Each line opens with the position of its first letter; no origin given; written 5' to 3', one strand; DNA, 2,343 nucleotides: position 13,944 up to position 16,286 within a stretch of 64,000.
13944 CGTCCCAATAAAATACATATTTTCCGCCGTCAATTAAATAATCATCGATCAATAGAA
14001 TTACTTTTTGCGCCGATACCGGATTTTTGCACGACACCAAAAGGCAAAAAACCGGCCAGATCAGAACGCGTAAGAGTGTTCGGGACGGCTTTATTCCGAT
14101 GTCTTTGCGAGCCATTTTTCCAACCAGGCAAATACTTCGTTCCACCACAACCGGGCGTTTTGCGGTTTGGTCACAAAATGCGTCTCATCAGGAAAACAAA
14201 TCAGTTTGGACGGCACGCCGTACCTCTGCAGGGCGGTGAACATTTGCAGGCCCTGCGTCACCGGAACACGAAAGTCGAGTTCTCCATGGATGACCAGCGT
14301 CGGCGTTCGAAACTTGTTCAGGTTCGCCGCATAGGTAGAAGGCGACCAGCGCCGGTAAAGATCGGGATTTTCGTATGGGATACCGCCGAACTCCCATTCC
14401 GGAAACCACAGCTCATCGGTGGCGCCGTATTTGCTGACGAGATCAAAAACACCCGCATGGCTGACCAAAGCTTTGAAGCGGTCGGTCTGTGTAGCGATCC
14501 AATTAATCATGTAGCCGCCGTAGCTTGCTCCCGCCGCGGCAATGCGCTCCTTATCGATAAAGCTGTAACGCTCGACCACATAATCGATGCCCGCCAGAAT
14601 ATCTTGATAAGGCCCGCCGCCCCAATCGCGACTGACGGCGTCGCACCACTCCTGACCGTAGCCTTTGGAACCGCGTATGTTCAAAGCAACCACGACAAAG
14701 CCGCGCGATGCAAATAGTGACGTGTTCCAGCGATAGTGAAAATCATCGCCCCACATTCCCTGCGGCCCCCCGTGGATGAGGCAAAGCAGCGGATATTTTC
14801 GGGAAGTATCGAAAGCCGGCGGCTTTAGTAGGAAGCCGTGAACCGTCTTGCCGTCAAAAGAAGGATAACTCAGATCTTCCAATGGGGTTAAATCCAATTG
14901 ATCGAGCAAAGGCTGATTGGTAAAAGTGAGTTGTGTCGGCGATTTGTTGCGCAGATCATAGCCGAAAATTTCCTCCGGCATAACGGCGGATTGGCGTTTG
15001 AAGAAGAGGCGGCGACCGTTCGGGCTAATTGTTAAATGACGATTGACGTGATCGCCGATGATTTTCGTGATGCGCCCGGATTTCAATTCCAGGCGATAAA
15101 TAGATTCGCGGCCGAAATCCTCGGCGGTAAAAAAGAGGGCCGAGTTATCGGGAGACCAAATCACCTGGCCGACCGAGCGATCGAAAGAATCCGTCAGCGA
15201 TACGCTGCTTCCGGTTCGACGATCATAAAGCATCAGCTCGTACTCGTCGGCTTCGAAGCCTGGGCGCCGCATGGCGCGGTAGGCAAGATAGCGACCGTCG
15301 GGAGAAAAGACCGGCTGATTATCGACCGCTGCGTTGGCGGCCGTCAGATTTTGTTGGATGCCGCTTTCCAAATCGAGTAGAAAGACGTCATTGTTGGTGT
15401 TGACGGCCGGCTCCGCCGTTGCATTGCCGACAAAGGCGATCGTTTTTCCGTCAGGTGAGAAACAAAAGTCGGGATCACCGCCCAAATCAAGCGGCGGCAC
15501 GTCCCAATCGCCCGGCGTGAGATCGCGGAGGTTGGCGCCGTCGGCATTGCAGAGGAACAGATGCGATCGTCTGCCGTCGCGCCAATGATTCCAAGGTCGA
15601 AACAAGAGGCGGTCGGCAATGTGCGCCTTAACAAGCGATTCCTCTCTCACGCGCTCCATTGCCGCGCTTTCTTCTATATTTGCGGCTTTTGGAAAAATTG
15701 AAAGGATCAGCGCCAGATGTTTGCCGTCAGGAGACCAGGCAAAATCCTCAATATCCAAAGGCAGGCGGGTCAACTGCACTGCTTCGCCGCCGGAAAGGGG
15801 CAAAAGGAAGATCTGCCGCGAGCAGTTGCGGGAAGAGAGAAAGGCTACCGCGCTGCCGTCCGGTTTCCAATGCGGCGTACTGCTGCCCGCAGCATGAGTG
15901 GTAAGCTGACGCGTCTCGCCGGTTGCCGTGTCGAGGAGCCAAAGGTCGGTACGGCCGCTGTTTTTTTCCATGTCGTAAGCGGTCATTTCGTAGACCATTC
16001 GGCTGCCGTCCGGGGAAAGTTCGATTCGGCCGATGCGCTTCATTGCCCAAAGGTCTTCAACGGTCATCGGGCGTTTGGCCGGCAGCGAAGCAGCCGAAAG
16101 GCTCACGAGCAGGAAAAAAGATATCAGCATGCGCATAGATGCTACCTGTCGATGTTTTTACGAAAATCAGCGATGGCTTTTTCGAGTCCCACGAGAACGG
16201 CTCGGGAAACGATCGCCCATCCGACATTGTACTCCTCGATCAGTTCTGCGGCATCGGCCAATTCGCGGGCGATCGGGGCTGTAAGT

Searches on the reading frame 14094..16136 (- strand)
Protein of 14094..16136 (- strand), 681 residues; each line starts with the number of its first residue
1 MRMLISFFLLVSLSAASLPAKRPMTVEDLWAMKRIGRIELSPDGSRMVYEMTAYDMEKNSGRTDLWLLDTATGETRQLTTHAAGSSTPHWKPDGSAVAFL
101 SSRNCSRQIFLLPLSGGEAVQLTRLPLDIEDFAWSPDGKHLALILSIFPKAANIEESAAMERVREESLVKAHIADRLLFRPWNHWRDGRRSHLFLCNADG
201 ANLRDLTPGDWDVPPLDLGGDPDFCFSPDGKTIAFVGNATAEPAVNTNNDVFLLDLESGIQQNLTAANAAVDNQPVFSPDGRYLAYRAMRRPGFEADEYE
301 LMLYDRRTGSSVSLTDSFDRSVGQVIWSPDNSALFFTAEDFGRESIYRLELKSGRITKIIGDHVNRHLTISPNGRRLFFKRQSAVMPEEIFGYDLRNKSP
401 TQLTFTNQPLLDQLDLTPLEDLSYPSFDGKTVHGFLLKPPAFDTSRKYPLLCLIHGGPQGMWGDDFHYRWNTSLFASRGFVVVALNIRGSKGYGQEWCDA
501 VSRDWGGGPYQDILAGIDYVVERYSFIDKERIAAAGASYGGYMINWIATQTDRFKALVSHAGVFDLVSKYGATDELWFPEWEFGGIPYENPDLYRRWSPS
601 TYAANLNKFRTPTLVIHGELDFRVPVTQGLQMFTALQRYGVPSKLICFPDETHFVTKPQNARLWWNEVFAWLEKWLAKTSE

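Call 5: search_protein_families(library=pfam, proteins=[window:14094-16136:-], max_evalue=0.01)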
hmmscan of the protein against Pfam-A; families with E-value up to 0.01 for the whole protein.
window:14094-16136:- (681 aa): 15 families
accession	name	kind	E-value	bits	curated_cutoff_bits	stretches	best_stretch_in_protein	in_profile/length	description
PF00326.27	Peptidase_S9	-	1e-67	228.2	22.6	1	467-678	2-212/213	Prolyl oligopeptidase family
PF07676.18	PD40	-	1.8e-21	76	20.9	0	273-291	12-30/38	WD40-like Beta Propeller Repeat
PF00930.27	DPPIV_N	-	9.3e-12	44.8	22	1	41-124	1-80/354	Dipeptidyl peptidase IV (DPP IV) N-terminal region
PF20434.5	BD-FAE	-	1.6e-10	41.3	26.8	1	444-635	9-214/215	BD-FAE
PF02129.25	Peptidase_S15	-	2.9e-10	40.7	23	1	470-569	41-135/262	X-Pro dipeptidyl-peptidase (S15 family)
PF25174.1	Beta-prop_THOC3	-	1.4e-09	37.8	305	1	276-375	95-184/272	THOC3 beta-propeller domain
PF00561.26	Abhydrolase_1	-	4.5e-09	36.8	25.8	1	449-577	1-116/245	alpha/beta hydrolase fold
PF05448.18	AXE1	-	8.2e-06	25.2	21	1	419-558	56-204/321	Acetyl xylan esterase (AXE1)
PF01738.24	DLH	-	3.9e-05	23.8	21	1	472-661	34-194/217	Dienelactone hydrolase family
PF02897.21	Peptidase_S9_N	-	5.4e-05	22.6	24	1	274-340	129-190/414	Prolyl oligopeptidase, N-terminal beta-propeller domain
PF12740.14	PETase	-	6.2e-05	23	28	0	469-561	71-156/263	PET hydrolase-like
PF14583.12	Pectate_lyase22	-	0.00011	21.5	30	0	64-113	217-268/386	Oligogalacturonate lyase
PF07859.19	Abhydrolase_3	-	0.0017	18.6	25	0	510-654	49-207/210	alpha/beta hydrolase fold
PF12697.13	Abhydrolase_6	-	0.003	18.7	26.3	0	453-598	3-121/217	Alpha/beta hydrolase family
PF12146.15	Hydrolase_4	-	0.0036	17.1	27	0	604-638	185-219/239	Serine aminopeptidase, S33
